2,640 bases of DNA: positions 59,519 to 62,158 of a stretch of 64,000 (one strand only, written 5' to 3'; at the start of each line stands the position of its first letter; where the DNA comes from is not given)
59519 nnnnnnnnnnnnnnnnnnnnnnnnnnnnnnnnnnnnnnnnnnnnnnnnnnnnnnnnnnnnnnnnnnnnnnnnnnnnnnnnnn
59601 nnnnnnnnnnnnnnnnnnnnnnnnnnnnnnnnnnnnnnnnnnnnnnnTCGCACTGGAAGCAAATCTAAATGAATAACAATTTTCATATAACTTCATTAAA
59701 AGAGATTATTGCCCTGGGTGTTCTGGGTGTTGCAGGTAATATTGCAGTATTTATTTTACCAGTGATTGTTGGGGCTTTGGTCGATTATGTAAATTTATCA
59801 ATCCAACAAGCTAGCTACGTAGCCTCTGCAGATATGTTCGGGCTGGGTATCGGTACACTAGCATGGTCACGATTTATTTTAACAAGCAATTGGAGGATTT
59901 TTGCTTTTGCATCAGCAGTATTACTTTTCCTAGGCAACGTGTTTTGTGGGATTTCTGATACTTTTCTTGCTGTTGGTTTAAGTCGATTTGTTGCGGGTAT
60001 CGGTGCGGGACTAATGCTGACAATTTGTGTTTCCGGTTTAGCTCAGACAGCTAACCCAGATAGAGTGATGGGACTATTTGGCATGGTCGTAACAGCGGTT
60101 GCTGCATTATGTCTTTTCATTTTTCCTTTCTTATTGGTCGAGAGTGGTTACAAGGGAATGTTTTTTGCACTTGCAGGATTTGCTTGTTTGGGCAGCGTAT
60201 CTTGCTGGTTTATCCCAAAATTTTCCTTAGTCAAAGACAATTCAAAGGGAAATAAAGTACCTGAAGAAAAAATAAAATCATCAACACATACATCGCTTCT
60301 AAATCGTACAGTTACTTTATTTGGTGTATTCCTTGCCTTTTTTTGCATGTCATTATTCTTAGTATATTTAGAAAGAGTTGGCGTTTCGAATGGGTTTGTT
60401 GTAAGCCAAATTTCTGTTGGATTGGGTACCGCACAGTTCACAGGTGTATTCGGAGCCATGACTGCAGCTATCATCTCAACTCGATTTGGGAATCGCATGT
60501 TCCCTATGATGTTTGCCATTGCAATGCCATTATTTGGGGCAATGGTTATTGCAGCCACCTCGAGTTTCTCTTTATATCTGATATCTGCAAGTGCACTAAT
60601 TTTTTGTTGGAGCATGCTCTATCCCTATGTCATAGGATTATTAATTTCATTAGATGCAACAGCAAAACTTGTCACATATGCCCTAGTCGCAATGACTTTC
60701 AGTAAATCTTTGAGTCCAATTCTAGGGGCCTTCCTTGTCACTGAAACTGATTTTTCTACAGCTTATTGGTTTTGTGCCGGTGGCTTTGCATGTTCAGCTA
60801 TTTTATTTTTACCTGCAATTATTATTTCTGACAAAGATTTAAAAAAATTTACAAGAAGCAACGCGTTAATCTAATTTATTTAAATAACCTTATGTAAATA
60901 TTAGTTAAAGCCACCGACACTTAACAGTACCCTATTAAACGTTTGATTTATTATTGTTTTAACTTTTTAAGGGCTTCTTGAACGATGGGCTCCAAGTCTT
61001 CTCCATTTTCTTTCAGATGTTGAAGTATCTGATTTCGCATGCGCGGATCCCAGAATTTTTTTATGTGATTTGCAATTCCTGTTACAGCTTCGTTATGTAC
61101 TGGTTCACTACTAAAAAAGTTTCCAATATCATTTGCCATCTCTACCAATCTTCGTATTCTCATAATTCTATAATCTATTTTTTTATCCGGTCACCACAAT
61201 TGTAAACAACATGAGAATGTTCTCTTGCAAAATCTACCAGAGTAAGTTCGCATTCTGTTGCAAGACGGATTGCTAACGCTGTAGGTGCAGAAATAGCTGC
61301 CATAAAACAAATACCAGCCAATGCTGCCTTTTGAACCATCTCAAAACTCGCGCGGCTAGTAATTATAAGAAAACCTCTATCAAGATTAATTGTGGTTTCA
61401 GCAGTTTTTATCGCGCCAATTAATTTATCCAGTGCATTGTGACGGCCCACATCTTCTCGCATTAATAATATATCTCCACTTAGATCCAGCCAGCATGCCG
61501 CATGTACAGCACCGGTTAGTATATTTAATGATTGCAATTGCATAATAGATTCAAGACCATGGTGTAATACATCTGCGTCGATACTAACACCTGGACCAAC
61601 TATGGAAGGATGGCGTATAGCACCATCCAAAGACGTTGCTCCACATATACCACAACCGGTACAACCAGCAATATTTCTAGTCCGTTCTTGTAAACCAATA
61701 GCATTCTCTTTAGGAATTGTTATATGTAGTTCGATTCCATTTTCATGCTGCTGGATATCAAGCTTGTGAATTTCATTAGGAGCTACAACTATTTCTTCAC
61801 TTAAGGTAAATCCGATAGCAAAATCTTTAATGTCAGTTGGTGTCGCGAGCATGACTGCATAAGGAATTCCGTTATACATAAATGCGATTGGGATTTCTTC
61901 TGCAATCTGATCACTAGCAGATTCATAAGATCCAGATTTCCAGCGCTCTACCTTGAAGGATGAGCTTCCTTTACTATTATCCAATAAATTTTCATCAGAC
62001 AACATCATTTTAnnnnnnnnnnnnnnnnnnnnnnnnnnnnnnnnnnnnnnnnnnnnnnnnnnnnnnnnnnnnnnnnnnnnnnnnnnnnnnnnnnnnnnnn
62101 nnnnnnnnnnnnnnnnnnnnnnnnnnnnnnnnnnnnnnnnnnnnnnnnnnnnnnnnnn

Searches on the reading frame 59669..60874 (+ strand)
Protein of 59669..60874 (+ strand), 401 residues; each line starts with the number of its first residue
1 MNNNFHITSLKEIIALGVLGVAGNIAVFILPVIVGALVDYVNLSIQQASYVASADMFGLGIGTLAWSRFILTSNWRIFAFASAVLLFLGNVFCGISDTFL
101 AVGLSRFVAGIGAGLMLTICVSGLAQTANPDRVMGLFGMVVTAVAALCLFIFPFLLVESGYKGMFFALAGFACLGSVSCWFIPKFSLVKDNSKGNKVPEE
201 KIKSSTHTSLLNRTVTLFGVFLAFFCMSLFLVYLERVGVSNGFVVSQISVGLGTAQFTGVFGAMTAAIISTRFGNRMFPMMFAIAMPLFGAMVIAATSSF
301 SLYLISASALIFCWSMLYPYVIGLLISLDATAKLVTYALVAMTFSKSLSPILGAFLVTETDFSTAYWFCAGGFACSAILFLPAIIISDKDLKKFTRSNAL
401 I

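Call 9: search_protein_families(library=pfam, proteins=[window:59669-60874:+])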
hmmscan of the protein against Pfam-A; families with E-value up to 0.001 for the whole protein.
window:59669-60874:+ (401 aa): 1 family
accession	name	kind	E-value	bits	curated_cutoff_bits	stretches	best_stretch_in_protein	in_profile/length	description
PF07690.21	MFS_1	-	3.9e-21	75.8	33.4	1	25-325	10-315/347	Major Facilitator Superfamily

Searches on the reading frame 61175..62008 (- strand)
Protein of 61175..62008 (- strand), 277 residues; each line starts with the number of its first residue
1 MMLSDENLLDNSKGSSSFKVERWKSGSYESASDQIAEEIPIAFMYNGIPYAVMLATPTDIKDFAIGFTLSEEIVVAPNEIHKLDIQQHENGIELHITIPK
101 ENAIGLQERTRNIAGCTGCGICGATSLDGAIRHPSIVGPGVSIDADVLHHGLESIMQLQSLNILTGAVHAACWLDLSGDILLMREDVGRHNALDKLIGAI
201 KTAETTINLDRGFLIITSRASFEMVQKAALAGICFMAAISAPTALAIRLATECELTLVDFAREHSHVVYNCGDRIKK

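Call 9: search_protein_families(library=pfam, proteins=[window:61175-62008:-])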
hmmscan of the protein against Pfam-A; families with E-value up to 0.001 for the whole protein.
window:61175-62008:- (277 aa): 1 family
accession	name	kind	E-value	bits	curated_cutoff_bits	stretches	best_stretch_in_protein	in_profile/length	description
PF02634.21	FdhD-NarQ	-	2.6e-66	224.2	27.2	1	36-275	1-236/237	FdhD/NarQ family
